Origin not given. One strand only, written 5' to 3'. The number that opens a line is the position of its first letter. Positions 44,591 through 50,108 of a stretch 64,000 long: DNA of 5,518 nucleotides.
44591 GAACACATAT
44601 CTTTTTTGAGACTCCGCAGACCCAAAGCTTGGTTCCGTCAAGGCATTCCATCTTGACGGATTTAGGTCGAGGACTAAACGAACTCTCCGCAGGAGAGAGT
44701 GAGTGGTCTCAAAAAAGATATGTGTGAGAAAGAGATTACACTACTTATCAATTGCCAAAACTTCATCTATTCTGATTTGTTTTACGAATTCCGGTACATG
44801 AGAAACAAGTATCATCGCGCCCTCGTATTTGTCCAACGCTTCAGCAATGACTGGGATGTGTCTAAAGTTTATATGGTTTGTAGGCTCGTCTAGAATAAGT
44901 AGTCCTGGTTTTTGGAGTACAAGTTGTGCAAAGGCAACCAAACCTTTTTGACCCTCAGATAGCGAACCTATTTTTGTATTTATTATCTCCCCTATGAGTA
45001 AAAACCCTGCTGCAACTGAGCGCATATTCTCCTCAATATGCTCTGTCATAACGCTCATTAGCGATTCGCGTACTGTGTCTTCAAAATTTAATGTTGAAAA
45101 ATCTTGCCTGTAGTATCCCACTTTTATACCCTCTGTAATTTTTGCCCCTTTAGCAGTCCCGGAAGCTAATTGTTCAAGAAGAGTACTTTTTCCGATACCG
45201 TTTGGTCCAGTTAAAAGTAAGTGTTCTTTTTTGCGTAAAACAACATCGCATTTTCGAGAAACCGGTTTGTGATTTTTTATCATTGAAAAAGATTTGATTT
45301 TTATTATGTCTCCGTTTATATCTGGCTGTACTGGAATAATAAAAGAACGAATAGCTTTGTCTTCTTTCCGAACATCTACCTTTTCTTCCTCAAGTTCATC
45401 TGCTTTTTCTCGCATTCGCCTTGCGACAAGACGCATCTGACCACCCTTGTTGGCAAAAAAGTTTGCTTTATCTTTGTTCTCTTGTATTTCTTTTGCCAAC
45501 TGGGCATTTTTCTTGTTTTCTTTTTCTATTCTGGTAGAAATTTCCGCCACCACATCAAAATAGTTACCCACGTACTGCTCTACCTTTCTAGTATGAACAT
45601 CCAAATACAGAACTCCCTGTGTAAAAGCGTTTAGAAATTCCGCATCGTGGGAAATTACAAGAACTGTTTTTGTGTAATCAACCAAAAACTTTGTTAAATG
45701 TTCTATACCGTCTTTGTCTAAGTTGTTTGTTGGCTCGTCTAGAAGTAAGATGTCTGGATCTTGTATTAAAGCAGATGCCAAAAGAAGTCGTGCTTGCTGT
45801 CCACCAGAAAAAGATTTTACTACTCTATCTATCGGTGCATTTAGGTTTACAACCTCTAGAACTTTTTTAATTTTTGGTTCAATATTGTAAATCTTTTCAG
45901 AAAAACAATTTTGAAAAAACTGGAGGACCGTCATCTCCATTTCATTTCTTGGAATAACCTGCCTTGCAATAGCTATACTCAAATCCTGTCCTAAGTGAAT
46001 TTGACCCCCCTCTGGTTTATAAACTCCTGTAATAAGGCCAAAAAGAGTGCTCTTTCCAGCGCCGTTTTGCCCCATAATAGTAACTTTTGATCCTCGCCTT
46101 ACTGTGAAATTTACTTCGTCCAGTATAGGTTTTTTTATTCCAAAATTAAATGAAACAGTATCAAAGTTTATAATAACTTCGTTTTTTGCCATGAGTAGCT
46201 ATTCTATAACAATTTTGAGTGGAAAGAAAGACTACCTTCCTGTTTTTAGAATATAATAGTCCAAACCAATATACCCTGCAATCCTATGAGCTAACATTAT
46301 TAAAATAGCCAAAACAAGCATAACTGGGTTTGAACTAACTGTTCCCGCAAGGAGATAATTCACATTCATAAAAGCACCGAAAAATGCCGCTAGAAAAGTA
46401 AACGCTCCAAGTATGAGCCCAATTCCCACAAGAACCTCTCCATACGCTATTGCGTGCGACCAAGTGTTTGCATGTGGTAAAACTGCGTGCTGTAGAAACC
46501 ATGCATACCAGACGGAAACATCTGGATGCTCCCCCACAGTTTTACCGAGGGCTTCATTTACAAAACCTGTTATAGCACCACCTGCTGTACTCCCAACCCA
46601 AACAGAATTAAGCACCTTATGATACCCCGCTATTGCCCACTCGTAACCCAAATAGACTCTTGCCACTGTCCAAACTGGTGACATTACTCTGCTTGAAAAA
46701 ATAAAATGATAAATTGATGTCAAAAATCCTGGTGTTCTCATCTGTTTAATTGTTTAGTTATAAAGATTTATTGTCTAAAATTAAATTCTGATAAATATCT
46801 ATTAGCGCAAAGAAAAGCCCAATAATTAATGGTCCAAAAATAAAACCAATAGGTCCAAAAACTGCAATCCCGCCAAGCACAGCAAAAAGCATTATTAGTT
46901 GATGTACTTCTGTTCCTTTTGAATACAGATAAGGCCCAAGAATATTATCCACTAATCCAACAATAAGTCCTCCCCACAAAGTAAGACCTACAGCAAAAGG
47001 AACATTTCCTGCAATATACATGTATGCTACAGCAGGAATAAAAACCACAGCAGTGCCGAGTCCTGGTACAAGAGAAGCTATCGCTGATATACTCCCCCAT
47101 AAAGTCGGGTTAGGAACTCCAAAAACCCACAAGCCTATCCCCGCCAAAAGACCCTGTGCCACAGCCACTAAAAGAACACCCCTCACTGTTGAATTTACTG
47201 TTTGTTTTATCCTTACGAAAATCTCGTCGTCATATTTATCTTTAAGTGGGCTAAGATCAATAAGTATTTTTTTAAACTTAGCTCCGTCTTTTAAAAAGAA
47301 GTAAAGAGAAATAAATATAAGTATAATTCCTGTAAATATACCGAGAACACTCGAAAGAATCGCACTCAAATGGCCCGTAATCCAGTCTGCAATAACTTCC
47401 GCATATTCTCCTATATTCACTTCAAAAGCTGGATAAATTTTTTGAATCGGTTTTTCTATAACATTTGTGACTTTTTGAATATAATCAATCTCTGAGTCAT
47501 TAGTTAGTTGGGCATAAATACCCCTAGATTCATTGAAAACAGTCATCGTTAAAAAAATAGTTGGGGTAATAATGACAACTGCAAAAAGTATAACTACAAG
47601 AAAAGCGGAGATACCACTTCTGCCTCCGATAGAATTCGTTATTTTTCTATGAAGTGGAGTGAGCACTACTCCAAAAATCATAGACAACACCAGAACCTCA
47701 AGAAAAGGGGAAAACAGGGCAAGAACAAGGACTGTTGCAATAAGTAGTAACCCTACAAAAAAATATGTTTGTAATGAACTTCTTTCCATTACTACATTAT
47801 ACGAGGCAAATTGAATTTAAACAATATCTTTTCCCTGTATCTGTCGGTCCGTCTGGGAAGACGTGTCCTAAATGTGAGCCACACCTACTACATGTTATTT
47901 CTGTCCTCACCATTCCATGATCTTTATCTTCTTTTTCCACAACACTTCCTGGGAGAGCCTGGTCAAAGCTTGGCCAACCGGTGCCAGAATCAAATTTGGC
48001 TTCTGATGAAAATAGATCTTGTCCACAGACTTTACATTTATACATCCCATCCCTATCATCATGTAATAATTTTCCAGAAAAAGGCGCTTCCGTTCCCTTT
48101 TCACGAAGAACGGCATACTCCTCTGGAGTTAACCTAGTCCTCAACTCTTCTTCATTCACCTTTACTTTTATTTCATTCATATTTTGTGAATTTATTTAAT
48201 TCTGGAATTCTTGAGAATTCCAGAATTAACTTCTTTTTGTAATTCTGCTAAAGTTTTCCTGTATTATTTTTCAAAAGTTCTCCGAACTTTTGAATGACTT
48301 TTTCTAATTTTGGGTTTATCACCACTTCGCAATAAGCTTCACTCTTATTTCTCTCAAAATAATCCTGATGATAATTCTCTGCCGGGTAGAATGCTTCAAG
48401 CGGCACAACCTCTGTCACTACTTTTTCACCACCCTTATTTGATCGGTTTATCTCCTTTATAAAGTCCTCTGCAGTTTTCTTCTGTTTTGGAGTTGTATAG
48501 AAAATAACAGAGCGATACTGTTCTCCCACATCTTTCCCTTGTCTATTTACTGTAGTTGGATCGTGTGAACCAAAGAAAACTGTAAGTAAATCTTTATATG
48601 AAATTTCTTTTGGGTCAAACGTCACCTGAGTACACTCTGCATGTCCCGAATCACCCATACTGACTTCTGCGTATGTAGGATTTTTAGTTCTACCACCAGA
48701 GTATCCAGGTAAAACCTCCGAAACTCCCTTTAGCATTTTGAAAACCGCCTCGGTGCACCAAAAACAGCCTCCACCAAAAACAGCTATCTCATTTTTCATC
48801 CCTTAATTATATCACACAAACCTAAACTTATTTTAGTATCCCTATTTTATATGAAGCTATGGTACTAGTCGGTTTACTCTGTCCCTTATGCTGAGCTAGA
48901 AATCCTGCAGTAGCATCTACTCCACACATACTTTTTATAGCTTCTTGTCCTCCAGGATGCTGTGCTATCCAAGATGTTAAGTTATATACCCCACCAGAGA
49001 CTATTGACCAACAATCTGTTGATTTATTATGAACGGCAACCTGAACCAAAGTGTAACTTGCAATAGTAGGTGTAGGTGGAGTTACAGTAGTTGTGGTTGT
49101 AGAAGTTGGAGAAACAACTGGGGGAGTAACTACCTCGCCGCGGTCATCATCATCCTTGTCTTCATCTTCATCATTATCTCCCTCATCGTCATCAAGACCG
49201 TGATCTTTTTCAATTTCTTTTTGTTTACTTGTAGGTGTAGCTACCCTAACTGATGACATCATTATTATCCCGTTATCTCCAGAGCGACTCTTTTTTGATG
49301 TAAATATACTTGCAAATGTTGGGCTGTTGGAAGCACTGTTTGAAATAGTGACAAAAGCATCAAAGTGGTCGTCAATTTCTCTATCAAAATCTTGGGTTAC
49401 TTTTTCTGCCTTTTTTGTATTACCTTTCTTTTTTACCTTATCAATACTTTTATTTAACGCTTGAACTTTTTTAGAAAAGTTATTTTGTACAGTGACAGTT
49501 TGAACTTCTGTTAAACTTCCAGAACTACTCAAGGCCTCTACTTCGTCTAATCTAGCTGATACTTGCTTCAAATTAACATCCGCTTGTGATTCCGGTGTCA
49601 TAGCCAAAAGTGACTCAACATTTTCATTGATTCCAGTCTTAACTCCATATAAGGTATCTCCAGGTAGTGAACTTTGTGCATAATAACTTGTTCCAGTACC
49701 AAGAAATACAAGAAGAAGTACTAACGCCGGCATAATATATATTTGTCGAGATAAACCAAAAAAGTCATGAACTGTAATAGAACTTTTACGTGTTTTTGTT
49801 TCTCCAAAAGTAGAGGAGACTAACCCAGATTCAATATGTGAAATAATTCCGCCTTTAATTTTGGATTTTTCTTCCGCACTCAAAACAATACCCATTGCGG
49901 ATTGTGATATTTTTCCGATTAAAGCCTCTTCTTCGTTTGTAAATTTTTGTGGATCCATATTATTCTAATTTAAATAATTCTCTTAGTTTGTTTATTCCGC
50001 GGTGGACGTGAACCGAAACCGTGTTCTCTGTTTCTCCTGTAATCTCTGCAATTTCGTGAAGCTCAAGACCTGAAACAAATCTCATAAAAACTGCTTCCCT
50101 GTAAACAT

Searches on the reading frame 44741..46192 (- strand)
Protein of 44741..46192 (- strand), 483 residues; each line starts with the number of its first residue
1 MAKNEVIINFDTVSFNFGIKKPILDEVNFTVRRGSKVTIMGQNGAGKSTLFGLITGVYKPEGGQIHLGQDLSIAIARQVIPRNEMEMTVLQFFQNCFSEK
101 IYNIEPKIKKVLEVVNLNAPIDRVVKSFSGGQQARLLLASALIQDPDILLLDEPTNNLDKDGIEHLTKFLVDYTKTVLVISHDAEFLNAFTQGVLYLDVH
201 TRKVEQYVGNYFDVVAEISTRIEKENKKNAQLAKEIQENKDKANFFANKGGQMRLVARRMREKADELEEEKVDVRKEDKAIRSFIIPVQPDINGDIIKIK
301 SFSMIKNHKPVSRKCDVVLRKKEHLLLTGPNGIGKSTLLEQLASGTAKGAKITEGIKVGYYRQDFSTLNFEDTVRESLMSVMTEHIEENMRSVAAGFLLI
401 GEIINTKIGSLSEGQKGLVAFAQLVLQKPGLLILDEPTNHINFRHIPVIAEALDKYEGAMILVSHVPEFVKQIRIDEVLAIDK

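Call 74: search_protein_families(library=pfam, proteins=[window:44741-46192:-], max_evalue=0.0001)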
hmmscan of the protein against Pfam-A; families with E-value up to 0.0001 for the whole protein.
window:44741-46192:- (483 aa): 13 families
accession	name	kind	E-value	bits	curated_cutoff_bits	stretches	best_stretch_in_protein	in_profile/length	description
PF00005.33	ABC_tran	-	9.5e-48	162.7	25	2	24-156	1-137/137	ABC transporter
PF13304.12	AAA_21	-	1.9e-18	68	27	0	127-188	237-304/304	AAA domain, putative AbiEii toxin, Type IV TA system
PF02463.25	SMC_N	-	7.3e-10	39.1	40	0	112-190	121-205/220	RecF/RecN/SMC N terminal domain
PF13555.12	AAA_29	-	2.7e-09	37.1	27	0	318-339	18-39/61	P-loop containing region of AAA domain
PF20720.3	nSTAND3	-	1.1e-07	32.1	27.2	0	312-348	7-43/155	Novel STAND NTPase 3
PF03193.22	RsgA_GTPase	-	9.5e-07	29.2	30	0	316-353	101-138/174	RsgA GTPase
PF13191.12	AAA_16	-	2.1e-06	28.8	32.6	0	322-344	24-46/167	AAA ATPase domain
PF13476.12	AAA_23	-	3.6e-06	28.2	27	0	325-383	22-79/201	AAA domain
PF13481.12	AAA_25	-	3.8e-06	27.1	27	0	318-360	29-77/195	AAA domain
PF05729.18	NACHT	-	1.5e-05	25.3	26.7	0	325-362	3-40/167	NACHT domain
PF13401.12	AAA_22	-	1.7e-05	25.6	27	0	321-381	4-50/130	AAA domain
PF25199.1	nSTAND_NTPase5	-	2.7e-05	24.4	34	0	321-364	40-79/145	Novel STAND NTPase 5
PF03266.21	NTPase_1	-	4.2e-05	23.9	23.9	0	324-370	1-47/168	NTPase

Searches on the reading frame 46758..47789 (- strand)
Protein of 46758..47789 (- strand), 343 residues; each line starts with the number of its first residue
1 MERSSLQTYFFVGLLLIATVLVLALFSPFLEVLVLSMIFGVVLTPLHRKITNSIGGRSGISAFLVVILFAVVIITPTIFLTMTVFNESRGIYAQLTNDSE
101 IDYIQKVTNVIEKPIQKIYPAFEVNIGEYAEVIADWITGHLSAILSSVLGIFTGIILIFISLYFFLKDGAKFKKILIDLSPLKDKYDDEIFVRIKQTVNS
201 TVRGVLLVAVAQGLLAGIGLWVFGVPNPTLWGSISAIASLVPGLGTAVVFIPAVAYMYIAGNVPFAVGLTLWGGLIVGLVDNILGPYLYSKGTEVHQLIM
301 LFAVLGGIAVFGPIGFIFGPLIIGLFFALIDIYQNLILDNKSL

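Call 24: search_protein_families(library=pfam, proteins=[window:46758-47789:-], max_evalue=0.001)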
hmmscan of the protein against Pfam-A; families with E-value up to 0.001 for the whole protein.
window:46758-47789:- (343 aa): 1 family
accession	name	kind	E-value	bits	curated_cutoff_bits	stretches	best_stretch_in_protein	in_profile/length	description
PF01594.21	AI-2E_transport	-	2e-47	162.4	34.3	1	14-333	2-326/327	AI-2E family transporter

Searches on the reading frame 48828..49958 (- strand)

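Call 3: search_protein_families(library=pfam, proteins=[window:48828-49958:-], max_evalue=0.01)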
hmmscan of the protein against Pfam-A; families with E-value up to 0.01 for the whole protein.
window:48828-49958:- (376 aa): 3 families
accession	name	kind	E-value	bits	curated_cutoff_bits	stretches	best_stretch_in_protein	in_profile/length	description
PF00173.33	Cyt-b5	-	1.3e-17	64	23.7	1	304-375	2-73/74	Cytochrome b5-like Heme/Steroid binding domain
PF18915.5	DUF5667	-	9.3e-10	39.3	27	1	97-189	2-90/99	Domain of unknown function (DUF5667)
PF12700.13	HlyD_2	-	0.0017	17.6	25.1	1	138-198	80-140/416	HlyD family secretion protein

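Call 4: search_protein_families(library=ncbifam, proteins=[window:48828-49958:-], max_evalue=0.01)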
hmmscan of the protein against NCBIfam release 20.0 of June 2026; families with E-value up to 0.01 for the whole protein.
window:48828-49958:- (376 aa): 0 families
